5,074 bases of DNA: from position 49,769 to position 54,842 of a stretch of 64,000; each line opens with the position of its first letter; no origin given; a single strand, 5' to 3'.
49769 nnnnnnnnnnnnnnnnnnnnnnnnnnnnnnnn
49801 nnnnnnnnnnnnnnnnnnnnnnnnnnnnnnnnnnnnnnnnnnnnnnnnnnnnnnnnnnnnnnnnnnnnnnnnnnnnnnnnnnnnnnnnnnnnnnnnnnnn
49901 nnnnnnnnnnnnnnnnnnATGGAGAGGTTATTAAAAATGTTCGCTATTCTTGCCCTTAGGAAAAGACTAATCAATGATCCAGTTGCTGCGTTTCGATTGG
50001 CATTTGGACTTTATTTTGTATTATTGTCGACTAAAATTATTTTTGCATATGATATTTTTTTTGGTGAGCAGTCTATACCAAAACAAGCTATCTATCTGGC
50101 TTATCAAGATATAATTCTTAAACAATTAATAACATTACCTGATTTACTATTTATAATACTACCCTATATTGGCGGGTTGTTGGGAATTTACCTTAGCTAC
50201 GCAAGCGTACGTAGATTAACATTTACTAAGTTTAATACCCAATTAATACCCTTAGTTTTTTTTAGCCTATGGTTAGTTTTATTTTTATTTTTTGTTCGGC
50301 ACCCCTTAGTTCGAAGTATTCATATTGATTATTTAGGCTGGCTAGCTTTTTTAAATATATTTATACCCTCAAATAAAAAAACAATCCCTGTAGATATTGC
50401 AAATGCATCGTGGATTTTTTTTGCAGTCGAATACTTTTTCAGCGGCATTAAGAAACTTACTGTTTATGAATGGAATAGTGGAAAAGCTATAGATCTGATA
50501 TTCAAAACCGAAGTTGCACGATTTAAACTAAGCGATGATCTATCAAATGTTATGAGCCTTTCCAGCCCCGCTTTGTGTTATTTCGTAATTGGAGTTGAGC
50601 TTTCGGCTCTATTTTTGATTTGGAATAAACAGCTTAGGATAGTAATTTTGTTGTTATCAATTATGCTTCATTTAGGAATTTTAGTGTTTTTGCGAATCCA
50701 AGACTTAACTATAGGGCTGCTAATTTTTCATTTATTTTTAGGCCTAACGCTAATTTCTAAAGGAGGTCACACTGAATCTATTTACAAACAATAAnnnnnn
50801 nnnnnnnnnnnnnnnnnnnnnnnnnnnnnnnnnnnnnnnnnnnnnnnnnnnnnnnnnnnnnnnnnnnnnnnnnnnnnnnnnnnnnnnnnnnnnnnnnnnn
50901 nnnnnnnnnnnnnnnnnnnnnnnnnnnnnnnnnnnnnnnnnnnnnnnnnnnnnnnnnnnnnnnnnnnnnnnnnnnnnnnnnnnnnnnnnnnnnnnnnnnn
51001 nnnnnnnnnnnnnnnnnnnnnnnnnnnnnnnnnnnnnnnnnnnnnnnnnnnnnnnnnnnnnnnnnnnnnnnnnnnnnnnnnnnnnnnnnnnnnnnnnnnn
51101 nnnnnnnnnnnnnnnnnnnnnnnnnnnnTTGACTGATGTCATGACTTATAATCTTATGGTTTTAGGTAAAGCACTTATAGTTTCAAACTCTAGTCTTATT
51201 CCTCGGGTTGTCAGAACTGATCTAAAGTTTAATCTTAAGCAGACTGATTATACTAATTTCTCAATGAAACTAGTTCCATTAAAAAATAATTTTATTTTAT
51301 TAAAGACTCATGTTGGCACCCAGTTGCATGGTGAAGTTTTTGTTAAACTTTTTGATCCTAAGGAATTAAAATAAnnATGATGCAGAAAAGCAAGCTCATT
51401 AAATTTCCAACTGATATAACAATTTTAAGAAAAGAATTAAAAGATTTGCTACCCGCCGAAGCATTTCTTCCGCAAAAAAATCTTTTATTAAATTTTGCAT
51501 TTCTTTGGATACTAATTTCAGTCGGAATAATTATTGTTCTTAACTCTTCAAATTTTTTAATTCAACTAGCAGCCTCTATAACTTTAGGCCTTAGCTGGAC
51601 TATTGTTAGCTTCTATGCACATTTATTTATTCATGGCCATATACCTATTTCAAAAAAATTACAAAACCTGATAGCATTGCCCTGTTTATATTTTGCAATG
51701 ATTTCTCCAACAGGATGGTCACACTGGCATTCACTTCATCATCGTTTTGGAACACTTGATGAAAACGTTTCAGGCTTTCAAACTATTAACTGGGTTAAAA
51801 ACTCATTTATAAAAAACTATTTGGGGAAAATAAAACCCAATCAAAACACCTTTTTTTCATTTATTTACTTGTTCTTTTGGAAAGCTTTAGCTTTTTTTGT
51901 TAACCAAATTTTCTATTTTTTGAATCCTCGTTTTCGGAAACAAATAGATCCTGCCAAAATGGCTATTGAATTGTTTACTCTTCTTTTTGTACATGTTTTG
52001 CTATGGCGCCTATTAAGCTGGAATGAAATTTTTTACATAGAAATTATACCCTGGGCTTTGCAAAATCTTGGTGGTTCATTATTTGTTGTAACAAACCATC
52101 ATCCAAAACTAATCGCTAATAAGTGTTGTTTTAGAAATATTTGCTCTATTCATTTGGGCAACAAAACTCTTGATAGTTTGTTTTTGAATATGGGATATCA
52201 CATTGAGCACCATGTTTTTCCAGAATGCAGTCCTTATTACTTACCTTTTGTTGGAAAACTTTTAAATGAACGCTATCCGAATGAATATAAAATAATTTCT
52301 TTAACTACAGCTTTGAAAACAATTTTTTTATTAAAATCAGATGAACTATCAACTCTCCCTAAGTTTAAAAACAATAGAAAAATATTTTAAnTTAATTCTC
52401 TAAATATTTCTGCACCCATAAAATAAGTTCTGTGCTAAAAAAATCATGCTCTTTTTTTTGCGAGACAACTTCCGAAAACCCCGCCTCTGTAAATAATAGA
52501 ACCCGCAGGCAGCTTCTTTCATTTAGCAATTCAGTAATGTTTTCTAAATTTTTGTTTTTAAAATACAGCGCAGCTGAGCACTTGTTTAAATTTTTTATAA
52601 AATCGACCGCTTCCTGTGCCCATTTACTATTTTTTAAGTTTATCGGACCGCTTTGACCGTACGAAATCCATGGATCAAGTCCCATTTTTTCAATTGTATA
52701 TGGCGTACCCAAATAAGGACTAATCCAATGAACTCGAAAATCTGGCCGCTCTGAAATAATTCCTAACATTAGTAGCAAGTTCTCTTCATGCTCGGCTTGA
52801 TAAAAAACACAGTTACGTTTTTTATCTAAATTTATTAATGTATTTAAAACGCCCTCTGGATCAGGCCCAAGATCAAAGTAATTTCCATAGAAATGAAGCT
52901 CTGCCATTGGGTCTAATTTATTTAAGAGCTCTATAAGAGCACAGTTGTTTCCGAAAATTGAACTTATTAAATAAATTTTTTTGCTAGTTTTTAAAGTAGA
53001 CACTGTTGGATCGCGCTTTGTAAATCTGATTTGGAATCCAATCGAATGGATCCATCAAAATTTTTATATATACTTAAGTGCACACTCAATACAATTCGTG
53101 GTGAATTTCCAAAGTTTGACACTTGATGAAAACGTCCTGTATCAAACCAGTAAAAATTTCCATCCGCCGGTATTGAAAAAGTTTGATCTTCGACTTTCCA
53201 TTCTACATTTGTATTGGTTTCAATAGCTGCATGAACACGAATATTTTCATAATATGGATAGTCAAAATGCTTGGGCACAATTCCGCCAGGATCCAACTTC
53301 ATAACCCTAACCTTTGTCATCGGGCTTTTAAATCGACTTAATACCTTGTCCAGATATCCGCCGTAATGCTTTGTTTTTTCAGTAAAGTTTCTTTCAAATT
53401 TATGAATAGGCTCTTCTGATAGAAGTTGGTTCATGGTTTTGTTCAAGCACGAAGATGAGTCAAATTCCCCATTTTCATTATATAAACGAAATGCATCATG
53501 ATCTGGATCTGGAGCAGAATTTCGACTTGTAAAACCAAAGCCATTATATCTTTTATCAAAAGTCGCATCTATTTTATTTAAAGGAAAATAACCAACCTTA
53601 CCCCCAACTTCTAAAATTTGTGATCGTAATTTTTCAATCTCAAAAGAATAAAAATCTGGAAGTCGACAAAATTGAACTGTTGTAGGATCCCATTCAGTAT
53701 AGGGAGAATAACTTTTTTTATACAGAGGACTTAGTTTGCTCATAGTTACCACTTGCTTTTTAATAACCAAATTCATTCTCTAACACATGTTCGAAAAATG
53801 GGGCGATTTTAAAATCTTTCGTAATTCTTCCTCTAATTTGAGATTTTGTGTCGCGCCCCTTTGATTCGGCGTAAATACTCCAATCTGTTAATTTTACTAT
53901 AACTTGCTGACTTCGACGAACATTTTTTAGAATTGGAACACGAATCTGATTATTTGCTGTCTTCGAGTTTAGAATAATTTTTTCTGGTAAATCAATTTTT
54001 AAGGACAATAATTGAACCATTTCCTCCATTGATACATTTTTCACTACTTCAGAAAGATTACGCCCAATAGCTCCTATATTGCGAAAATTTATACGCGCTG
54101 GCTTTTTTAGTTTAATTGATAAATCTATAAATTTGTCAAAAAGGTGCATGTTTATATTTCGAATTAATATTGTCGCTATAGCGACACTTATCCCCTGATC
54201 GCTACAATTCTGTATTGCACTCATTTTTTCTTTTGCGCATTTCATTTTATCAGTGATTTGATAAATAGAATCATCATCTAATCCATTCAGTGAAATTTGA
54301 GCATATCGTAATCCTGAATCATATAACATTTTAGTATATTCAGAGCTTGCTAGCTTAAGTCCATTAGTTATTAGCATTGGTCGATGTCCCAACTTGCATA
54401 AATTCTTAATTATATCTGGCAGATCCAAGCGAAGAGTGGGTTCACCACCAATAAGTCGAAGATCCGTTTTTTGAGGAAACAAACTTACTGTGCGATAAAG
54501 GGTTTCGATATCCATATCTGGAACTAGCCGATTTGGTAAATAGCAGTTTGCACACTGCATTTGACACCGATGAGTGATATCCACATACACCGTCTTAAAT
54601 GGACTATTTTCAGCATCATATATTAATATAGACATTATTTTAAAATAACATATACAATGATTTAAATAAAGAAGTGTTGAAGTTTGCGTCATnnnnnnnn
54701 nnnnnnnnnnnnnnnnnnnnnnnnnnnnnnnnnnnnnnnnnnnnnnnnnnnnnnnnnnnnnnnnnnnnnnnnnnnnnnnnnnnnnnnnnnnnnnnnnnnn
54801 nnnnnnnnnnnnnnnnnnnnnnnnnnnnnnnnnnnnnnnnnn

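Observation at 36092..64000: A ~28-kb block of tailoring enzymes with no visible scaffold: candidate undescribed modification system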

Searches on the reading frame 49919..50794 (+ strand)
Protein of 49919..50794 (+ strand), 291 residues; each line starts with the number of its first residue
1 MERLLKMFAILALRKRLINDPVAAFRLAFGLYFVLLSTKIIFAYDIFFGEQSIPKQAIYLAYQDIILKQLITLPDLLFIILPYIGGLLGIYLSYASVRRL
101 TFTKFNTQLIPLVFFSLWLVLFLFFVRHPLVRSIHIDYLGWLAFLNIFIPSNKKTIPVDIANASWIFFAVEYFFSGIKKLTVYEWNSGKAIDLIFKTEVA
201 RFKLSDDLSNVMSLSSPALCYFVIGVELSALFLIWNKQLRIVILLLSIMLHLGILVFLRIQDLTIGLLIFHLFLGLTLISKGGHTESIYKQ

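Call 5: search_protein_families(library=pfam, max_evalue=0.01, proteins=[window:49919-50794:+])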
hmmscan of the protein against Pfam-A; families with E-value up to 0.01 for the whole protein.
window:49919-50794:+ (291 aa): 0 families

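Call 18: search_protein_families(library=ncbifam, max_evalue=0.05, proteins=[window:49919-50794:+])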
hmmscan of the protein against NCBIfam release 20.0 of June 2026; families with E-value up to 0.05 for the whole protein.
window:49919-50794:+ (291 aa): 1 family
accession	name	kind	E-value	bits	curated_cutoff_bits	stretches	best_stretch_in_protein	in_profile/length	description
TIGR04033.1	export_SdpB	subfamily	1.9e-05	24.4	178.4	1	166-261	159-258/276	sporulation-delaying protein SdpB family protein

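Call 91: find_homologous_proteins(query=window:49919-50794:+, max_evalue=0.001)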
Query window:49919-50794:+ (291 aa): 2 proteins with E <= 0.001 among 3572 candidates.
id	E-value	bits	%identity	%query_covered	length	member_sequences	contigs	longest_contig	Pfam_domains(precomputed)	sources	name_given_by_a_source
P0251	1.7e-175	601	100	98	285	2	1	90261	-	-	-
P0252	7.3e-65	238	45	95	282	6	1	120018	-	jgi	jgi:hypothetical protein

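Call 92: find_encoding_contigs(protein=P0252, flank=10000, max_places=1)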
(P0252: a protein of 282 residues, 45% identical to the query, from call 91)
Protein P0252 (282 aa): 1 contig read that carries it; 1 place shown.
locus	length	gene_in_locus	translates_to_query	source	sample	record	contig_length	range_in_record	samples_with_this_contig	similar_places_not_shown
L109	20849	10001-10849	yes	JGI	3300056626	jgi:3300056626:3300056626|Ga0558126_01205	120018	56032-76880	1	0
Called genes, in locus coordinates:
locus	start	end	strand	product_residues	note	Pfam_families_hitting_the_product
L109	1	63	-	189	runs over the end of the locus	-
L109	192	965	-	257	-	PF00106:adh_short, PF01370:Epimerase (weak), PF08659:KR, PF13561:adh_short_C2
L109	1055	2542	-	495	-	PF00501:AMP-binding, PF13193:AMP-binding_C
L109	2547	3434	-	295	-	PF05853:BKACE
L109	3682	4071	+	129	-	-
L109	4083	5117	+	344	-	PF03480:DctP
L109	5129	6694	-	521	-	PF01425:Amidase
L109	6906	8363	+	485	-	PF04909:Amidohydro_2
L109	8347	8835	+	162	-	-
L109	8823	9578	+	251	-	-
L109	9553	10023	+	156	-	-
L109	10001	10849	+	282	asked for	-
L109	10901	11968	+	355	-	-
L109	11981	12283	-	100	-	-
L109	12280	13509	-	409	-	PF01757:Acyl_transf_3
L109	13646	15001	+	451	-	PF03781:FGE-sulfatase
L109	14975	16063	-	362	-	-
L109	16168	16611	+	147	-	-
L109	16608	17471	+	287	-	-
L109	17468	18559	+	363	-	-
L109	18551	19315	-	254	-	PF05118:Asp_Arg_Hydrox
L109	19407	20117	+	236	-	PF04055:Radical_SAM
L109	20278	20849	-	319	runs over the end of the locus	PF00487:FA_desaturase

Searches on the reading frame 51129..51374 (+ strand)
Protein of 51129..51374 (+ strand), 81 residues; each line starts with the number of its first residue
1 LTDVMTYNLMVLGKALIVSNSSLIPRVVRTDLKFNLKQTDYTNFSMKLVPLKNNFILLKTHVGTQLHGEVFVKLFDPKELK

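Call 57: search_protein_families(library=pfam, max_evalue=0.01, proteins=[window:51129-51374:+])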
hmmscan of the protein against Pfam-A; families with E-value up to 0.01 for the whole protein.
window:51129-51374:+ (81 aa): 0 families

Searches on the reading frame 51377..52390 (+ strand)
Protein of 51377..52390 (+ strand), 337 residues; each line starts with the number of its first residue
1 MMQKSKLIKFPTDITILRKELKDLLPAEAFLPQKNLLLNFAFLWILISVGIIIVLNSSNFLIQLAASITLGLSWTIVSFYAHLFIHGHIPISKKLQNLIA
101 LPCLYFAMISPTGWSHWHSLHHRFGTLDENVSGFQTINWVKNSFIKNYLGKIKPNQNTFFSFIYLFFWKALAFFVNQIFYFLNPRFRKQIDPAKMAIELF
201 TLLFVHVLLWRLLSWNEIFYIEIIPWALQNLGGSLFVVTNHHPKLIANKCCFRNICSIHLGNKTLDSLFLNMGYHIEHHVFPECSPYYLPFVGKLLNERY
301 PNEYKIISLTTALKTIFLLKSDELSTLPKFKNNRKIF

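Call 5: search_protein_families(library=pfam, max_evalue=0.01, proteins=[window:51377-52390:+])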
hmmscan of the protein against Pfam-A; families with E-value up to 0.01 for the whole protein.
window:51377-52390:+ (337 aa): 1 family
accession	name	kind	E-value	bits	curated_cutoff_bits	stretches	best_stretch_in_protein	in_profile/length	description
PF00487.30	FA_desaturase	-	3.4e-20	73.3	29.7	1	62-304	5-246/253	Fatty acid desaturase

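Call 94: search_protein_families(library=ncbifam, max_evalue=0.001, proteins=[window:51377-52390:+])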
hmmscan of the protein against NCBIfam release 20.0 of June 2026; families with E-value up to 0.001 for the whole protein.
window:51377-52390:+ (337 aa): 1 family
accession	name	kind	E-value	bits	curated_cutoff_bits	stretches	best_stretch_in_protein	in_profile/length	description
NF052549.1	FAdesatDesBBac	equivalog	5.6e-27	94.9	500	1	19-317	12-310/340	Delta(10) desaturase DesB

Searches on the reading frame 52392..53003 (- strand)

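Call 5: search_protein_families(library=pfam, max_evalue=0.01, proteins=[window:52392-53003:-])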
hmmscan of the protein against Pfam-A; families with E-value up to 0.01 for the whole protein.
window:52392-53003:- (203 aa): 0 families

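Call 18: search_protein_families(library=ncbifam, max_evalue=0.05, proteins=[window:52392-53003:-])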
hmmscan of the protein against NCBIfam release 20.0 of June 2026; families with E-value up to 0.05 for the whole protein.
window:52392-53003:- (203 aa): 0 families

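Call 21: search_protein_families(library=phrogs, max_evalue=0.001, proteins=[window:52392-53003:-])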
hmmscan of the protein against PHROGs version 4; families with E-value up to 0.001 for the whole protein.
window:52392-53003:- (203 aa): 1 family
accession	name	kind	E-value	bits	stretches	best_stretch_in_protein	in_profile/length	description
phrog_8238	-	DNA, RNA and nucleotide metabolism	0.00055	19.1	1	3-79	167-247/737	RNA ligase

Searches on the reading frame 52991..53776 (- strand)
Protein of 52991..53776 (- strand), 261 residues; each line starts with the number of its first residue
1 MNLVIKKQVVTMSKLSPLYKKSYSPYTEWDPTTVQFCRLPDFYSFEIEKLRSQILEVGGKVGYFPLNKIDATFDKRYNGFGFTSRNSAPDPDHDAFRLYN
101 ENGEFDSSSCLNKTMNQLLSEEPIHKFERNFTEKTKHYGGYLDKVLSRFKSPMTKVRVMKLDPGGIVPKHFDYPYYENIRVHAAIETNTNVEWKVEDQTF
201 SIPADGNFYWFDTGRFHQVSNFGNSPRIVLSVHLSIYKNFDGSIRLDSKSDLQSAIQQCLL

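Call 5: search_protein_families(library=pfam, max_evalue=0.01, proteins=[window:52991-53776:-])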
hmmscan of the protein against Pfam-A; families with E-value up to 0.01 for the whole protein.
window:52991-53776:- (261 aa): 1 family
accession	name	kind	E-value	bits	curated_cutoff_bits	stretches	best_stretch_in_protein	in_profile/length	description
PF05118.21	Asp_Arg_Hydrox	-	3.7e-10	40.3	22.6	1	148-233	70-153/157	Aspartyl/Asparaginyl beta-hydroxylase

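Call 21: search_protein_families(library=phrogs, max_evalue=0.001, proteins=[window:52991-53776:-])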
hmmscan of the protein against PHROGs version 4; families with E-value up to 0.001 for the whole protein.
window:52991-53776:- (261 aa): 0 families

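Call 94: search_protein_families(library=ncbifam, max_evalue=0.001, proteins=[window:52991-53776:-])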
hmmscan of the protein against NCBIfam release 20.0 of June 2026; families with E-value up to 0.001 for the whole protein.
window:52991-53776:- (261 aa): 0 families

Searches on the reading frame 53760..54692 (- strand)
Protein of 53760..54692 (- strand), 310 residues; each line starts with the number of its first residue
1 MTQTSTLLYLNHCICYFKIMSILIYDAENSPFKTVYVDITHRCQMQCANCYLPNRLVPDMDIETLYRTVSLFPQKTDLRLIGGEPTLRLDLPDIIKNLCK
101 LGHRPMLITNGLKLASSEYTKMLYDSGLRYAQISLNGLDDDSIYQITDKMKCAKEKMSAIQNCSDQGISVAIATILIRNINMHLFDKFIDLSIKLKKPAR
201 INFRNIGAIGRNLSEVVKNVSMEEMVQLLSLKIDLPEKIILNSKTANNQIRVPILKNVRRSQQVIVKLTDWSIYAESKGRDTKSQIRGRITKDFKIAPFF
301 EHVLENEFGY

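Call 5: search_protein_families(library=pfam, max_evalue=0.01, proteins=[window:53760-54692:-])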
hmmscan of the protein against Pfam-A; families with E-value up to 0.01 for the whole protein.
window:53760-54692:- (310 aa): 1 family
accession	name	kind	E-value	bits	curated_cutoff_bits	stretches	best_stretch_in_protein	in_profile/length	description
PF04055.27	Radical_SAM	-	1.6e-16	61.4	29.5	1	39-191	3-165/166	Radical SAM superfamily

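Call 19: search_protein_families(library=ncbifam, max_evalue=0.05, proteins=[window:53760-54692:-])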
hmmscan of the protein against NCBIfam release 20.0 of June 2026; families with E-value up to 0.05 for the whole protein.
window:53760-54692:- (310 aa): 45 families (the best 25 are shown)
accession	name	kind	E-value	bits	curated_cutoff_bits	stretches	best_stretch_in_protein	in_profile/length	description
NF045646.2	rSAM_Se_TrsS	equivalog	5.9e-27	94.3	490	1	34-228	87-290/441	radical SAM (seleno)protein TrsS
TIGR02666.1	moaA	equivalog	1.8e-21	76.5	284.05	1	26-243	3-230/336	GTP 3',8-cyclase MoaA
TIGR02109.1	PQQ_syn_pqqE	equivalog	5.4e-20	71.6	381.35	1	34-197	8-174/358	pyrroloquinoline quinone biosynthesis protein PqqE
TIGR02668.1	moaA_archaeal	equivalog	1.1e-19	70.5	325.25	1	27-196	4-176/303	GTP 3',8-cyclase MoaA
NF045702.1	rSAM_GDGT_ether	equivalog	5.8e-18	64.8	450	1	35-217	88-279/486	tetraether lipid synthase Tes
NF001199.0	PRK00164.2-1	equivalog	5.9e-17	61.8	231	1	25-194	4-177/308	GTP 3',8-cyclase MoaA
TIGR04546.1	rSAM_ahbC_deAc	equivalog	2.2e-15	56.4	650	1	34-236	40-243/390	12,18-didecarboxysiroheme deacetylase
TIGR04055.1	rSAM_NirJ2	equivalog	3.7e-15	56.3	500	1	38-223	5-194/326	putative heme d1 biosynthesis radical SAM protein NirJ2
TIGR04054.1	rSAM_NirJ1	equivalog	3.4e-14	52.3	650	1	35-234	38-238/387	putative heme d1 biosynthesis radical SAM protein NirJ1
TIGR04133.1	rSAM_w_lipo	hypoth_equivalog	9.5e-14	51.1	425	1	27-230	18-226/350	TIGR04133 family radical SAM/SPASM protein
TIGR04347.1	pseudo_SAM_Halo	equivalog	2.9e-13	49.8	525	1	35-206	40-212/390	TIGR04347 family pseudo-SAM/SPASM protein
TIGR04317.1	W_rSAM_matur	equivalog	4.1e-11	42.6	380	1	32-161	3-137/349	tungsten cofactor oxidoreductase radical SAM maturase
TIGR04545.1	rSAM_ahbD_hemeb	equivalog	9.6e-11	41.7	500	1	38-251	5-222/339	heme b synthase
TIGR03977.1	rSAM_pair_HxsC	equivalog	1.9e-10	40.2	267.9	1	39-216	31-218/292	His-Xaa-Ser system radical SAM maturase HxsC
TIGR04051.1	rSAM_NirJ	equivalog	4e-10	39.2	515.45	1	37-184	6-156/354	heme d1 biosynthesis radical SAM protein NirJ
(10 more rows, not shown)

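Call 73: search_dna_similar(query=window:53760-54692:-, collection=phages, mode=protein, max_evalue=0.00001, max_rows=15)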
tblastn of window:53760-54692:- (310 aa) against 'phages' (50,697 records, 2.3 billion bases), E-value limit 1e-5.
Records with a match: 2; places in all: 2; records where one place covers at least 80% of the query: 0.
Best place of each record, by identity: <60% 2.
By first word of the organism name: Staphylococcus 2.
By host as written in the record: Staphylococcus aureus 2.
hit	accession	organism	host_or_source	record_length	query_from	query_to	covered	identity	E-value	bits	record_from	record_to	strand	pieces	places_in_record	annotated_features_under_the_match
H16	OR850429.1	Staphylococcus phage SA 1298 Kay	Staphylococcus aureus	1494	24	227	66%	25.1%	3e-9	63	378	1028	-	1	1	record has no annotation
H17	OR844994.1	Staphylococcus phage SA 1306 Kay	Staphylococcus aureus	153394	24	227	66%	25.1%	5e-9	63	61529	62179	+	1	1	record has no annotation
